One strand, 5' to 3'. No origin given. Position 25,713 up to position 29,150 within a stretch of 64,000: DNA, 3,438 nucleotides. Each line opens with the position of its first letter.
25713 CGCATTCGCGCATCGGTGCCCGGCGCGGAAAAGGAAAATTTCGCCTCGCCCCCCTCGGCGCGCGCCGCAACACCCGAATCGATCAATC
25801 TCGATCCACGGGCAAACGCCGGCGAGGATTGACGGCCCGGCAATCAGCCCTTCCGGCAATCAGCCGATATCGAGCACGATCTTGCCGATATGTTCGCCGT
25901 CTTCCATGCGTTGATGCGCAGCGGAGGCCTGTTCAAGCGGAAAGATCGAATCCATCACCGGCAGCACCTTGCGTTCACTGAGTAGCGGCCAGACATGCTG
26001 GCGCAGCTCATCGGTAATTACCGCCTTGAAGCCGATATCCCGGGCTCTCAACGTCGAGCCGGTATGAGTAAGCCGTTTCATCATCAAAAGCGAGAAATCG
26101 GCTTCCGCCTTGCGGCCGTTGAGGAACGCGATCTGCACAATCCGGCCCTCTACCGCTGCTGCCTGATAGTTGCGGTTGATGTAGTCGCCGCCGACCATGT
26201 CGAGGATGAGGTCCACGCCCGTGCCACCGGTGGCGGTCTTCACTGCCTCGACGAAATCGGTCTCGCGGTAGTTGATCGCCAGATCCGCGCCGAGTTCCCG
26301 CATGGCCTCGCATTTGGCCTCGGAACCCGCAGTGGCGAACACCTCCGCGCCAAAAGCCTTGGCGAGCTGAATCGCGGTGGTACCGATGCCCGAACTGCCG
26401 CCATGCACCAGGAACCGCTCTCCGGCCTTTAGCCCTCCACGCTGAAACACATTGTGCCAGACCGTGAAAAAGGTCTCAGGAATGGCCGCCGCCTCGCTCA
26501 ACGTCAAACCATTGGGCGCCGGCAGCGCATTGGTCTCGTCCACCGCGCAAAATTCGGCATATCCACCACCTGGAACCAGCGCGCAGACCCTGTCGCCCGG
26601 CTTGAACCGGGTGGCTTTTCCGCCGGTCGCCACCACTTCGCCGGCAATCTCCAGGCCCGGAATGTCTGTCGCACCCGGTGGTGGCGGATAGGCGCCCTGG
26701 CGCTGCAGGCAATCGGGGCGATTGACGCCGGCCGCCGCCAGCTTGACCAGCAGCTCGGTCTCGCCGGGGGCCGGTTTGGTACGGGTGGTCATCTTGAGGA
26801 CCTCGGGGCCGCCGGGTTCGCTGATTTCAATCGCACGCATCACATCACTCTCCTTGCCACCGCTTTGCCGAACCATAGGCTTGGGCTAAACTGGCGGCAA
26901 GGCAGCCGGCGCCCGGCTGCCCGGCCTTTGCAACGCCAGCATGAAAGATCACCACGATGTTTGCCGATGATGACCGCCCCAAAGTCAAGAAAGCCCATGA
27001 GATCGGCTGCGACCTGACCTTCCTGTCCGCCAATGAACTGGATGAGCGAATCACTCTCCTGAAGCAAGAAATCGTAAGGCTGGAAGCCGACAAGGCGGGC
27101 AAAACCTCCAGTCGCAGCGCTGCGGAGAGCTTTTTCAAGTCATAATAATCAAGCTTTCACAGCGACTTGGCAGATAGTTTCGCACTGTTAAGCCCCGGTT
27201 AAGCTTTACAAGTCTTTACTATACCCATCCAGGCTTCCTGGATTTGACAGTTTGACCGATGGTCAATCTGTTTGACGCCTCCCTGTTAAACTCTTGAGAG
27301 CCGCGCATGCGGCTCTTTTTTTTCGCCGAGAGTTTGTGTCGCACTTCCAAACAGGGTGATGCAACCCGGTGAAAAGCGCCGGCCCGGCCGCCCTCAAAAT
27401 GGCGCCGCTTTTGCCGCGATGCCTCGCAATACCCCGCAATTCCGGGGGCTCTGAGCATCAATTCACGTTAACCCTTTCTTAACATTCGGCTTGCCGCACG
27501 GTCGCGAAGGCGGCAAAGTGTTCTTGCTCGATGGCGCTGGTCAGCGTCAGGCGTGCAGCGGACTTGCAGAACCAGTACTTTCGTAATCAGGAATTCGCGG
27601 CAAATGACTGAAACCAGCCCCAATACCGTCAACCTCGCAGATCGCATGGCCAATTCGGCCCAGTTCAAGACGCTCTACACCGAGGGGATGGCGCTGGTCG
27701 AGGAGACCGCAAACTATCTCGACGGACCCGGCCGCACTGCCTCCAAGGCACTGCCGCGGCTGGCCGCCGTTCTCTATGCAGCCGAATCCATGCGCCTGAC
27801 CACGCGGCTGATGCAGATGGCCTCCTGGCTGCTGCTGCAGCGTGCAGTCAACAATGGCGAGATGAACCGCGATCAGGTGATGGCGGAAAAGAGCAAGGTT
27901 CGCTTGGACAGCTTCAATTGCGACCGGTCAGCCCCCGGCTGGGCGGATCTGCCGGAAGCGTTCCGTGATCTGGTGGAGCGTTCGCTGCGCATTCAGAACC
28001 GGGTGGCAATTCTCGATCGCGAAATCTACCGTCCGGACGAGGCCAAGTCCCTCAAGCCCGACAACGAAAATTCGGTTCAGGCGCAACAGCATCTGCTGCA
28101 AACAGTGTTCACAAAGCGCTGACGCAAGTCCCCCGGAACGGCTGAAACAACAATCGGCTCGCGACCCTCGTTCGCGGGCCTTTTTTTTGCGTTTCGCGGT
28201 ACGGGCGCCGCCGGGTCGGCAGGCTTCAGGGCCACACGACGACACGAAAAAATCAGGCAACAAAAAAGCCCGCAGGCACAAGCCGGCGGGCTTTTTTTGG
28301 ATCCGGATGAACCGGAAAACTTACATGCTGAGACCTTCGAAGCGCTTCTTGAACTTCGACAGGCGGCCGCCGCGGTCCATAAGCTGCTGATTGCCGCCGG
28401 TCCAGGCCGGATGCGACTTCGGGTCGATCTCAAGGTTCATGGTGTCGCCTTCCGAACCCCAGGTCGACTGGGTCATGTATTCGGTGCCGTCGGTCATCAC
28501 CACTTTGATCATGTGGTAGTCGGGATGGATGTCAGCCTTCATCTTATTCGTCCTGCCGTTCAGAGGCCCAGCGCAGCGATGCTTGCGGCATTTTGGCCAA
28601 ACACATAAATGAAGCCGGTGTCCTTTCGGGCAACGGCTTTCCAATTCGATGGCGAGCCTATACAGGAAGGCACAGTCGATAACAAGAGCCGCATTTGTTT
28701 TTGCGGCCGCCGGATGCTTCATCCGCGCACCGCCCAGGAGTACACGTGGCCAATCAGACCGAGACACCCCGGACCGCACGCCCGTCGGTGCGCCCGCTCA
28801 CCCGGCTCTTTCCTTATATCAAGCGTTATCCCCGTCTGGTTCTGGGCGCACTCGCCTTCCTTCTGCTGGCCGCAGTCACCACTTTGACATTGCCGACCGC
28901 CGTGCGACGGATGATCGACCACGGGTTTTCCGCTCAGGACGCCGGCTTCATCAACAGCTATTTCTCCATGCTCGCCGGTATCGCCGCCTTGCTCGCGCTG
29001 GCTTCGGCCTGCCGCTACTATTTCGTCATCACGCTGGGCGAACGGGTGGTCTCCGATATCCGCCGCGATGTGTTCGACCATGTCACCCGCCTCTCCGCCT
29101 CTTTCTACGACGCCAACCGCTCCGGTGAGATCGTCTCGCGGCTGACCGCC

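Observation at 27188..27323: Candidate CtrA-activated small RNA with an anti-Shine-Dalgarno motif upstream of rcdA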

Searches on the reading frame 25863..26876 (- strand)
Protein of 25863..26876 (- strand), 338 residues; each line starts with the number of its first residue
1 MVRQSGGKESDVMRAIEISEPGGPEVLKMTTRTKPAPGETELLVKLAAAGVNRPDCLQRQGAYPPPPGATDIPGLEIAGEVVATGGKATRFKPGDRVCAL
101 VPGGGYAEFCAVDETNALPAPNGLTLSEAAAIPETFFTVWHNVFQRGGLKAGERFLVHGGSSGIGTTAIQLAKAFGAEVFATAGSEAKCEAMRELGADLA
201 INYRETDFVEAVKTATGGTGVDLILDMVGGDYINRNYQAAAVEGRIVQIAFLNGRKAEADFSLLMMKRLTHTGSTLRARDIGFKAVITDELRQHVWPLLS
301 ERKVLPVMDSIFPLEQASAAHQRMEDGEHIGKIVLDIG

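Call 6: search_protein_families(library=pfam, proteins=[window:25863-26876:-])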
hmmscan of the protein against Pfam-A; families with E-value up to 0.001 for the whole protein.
window:25863-26876:- (338 aa): 3 families
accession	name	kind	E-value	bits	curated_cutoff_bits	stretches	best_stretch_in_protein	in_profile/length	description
PF00107.32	ADH_zinc_N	-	1.1e-30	106.6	31.8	1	163-278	1-116/129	Zinc-binding dehydrogenase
PF13602.12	ADH_zinc_N_2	-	4.9e-26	92.7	27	1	195-335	1-134/134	Zinc-binding dehydrogenase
PF08240.17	ADH_N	-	2e-16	60.6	23.5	1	38-121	1-103/104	Alcohol dehydrogenase GroES-like domain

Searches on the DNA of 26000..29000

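Call 3: search_rna_families(source=window, start=26000, end=29000, threshold=evalue, max_evalue=1, show_alignments=3)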
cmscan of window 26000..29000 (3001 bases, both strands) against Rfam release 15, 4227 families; matches with E-value up to 1: 6.
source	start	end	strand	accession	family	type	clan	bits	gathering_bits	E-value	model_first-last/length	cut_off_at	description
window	27182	27322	+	RF02356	BjrC1505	Gene; sRNA;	-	58.7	50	9.1e-10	1-140/140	no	Alphaproteobacterial sRNA BjrC1505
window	27255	27330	+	RF00519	suhB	Gene; sRNA;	CL00108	24.2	41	0.047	1-77/77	no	Makes More Granules Regulator RNA (mmgR)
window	28262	28378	-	RF02450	ncr1175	Gene; sRNA;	-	24.2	60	0.23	1-110/110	no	Bacillus sRNA ncr1175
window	28262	28297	+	RF00506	Thr_leader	Cis-reg; leader;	-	21.2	55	0.76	81-115/118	no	Threonine operon leader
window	28262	28297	-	RF00506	Thr_leader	Cis-reg; leader;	-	20.8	55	0.95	81-115/118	no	Threonine operon leader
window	28157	28296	-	RF02424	Bp2_287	Gene; sRNA;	-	18.3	70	0.39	1-174/174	no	Burkholderia sRNA Bp2_Cand287_SIPHT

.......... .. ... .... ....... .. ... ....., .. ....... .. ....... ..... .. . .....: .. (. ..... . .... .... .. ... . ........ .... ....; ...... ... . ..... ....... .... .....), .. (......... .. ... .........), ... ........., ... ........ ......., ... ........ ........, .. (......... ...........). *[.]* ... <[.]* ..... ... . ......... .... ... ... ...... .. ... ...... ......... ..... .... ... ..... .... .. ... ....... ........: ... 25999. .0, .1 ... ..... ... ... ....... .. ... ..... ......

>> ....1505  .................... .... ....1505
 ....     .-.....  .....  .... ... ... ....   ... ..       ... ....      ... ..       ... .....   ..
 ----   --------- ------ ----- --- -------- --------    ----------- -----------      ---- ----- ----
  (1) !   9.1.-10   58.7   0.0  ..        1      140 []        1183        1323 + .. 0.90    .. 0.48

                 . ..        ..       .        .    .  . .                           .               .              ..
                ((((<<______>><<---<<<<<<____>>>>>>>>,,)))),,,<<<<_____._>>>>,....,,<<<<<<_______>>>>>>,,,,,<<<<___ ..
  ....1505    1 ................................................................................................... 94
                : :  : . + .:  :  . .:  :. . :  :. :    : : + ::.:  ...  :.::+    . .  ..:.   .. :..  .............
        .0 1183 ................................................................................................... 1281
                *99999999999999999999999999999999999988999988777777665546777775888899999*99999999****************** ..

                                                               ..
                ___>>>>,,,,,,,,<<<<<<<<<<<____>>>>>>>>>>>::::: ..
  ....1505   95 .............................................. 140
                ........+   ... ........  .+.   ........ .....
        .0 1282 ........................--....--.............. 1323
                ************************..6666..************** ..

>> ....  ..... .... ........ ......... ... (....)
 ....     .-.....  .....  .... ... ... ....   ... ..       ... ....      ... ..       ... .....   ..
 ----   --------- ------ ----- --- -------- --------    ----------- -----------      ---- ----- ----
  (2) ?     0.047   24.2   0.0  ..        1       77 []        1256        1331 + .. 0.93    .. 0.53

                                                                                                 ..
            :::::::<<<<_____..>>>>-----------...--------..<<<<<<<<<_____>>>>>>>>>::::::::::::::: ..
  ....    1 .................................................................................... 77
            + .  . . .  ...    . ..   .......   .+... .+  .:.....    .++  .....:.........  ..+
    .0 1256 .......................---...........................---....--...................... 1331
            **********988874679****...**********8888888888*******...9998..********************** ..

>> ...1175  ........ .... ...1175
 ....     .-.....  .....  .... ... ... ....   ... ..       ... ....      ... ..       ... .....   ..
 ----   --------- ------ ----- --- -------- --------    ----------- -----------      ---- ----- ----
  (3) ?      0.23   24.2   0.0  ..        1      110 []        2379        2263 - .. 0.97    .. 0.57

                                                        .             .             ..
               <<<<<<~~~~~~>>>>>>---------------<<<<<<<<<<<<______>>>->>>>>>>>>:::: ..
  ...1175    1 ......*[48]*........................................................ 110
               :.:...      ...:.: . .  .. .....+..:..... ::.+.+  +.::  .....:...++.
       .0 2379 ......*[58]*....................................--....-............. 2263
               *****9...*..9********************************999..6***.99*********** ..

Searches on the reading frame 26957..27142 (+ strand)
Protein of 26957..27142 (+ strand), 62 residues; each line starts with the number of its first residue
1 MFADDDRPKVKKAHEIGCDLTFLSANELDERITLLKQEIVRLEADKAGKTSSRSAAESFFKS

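Call 6: search_protein_families(library=pfam, proteins=[window:26957-27142:+])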
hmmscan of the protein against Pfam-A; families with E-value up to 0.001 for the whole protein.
window:26957-27142:+ (62 aa): 1 family
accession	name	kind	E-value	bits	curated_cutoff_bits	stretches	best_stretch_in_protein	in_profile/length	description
PF06698.16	DUF1192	-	1.4e-22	80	25.5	1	4-61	1-58/58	Protein of unknown function (DUF1192)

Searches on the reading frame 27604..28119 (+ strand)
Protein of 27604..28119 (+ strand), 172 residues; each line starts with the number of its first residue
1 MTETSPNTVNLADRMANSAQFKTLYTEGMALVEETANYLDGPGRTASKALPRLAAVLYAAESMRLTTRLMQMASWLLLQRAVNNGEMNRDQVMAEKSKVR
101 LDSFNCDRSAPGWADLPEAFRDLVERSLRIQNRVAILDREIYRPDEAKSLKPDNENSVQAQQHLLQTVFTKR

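Call 6: search_protein_families(library=pfam, proteins=[window:27604-28119:+])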
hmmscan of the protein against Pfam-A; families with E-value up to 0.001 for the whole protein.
window:27604-28119:+ (172 aa): 1 family
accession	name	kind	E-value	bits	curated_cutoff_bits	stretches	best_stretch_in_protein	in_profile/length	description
PF07323.17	DUF1465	-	1.5e-56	191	25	1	13-169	2-153/153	Protein of unknown function (DUF1465)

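Call 71: find_homologous_proteins(query=window:27604-28119:+, max_evalue=1e-20)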
Query window:27604-28119:+ (172 aa): 7911 proteins with E <= 1e-20 among 8000 candidates; the best 120 are listed.
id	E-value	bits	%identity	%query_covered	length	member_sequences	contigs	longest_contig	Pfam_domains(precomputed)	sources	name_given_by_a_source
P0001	6.7e-105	366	99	100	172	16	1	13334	PF07323.18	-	-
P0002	1.3e-100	352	96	100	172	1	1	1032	PF07323.18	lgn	-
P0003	5.6e-96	337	92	100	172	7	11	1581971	PF07323.18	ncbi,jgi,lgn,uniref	ncbi:MAG: DUF1465 family protein [Hoeflea sp.]|jgi:regulator of CtrA degradation|uniref:protease ada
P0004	4.6e-95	334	90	100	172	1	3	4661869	PF07323.18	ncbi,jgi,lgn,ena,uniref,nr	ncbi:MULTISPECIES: DUF1465 family protein [unclassified Hoeflea]|uniref:protease adaptor protein Rcd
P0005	1.6e-94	332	89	100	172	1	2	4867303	PF07323.18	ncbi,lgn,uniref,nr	ncbi:DUF1465 family protein [Hoeflea sp. G2-23]|uniref:DUF1465 family protein n=1 Tax=Hoeflea algico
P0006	5.9e-94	330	89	100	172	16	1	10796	PF07323.18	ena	-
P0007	1.8e-93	328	89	100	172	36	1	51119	PF07323.18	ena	-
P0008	1.1e-92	326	90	100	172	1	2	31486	PF07323.18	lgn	-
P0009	1.3e-92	326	88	100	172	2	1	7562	PF07323.18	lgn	-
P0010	8.0e-92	323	87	100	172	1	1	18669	PF07323.18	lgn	-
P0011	3.2e-91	321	86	100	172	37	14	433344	PF07323.18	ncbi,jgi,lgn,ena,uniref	ncbi:DUF1465 family protein [uncultured Hoeflea sp.]|jgi:regulator of CtrA degradation|uniref:protea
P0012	2.3e-88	312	85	100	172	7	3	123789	PF07323.18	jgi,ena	jgi:Uncharacterized protein conserved in bacteria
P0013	8.8e-88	310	87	96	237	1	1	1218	PF07323.18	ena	-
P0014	2.7e-86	305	83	100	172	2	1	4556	PF07323.18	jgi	-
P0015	3.7e-86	305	82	100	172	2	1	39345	PF07323.18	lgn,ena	-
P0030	9.4e-80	284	78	98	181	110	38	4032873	PF07323.18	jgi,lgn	jgi:regulator of CtrA degradation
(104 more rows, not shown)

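Call 73: find_encoding_contigs(protein=P0030, flank=1500, max_places=6)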
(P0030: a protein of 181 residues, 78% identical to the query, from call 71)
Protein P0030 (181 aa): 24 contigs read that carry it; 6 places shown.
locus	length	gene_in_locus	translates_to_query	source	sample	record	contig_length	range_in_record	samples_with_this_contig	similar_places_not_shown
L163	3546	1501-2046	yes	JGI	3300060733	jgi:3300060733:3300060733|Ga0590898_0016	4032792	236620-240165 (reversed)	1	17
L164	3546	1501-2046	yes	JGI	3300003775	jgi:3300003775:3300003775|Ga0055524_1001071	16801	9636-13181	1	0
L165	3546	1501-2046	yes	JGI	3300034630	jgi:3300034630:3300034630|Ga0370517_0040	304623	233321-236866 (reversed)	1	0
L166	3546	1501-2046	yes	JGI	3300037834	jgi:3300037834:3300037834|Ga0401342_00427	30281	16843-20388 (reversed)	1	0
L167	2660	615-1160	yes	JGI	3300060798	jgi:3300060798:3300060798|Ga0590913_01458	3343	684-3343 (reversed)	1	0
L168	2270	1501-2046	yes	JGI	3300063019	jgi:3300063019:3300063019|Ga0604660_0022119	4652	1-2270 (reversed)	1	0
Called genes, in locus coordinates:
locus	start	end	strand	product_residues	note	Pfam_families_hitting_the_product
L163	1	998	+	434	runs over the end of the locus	PF07690:MFS_1, PF00083:Sugar_tr (weak), PF07690:MFS_1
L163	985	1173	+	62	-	PF06698:DUF1192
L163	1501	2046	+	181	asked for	PF07323:DUF1465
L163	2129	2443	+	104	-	-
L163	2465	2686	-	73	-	PF01197:Ribosomal_L31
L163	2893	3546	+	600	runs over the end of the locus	PF00664:ABC_membrane, PF00005:ABC_tran, PF02463:SMC_N (weak)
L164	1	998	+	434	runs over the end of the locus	PF07690:MFS_1, PF00083:Sugar_tr (weak), PF07690:MFS_1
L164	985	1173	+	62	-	PF06698:DUF1192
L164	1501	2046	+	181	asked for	PF07323:DUF1465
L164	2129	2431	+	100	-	-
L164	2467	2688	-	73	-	PF01197:Ribosomal_L31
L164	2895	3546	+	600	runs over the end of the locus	PF00664:ABC_membrane, PF00005:ABC_tran, PF02463:SMC_N (weak)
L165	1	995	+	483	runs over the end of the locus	PF07690:MFS_1, PF00083:Sugar_tr (faint), PF07690:MFS_1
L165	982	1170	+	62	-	PF06698:DUF1192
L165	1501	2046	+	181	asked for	PF07323:DUF1465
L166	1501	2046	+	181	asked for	PF07323:DUF1465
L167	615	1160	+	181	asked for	PF07323:DUF1465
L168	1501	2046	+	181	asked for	PF07323:DUF1465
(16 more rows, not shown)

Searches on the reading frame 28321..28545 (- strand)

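Call 6: search_protein_families(library=pfam, proteins=[window:28321-28545:-])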
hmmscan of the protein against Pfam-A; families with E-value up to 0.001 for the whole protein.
window:28321-28545:- (74 aa): 1 family
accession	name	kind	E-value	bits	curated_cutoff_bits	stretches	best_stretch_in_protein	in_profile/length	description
PF01197.23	Ribosomal_L31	-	5.4e-25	87.8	27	1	2-70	1-65/65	Ribosomal protein L31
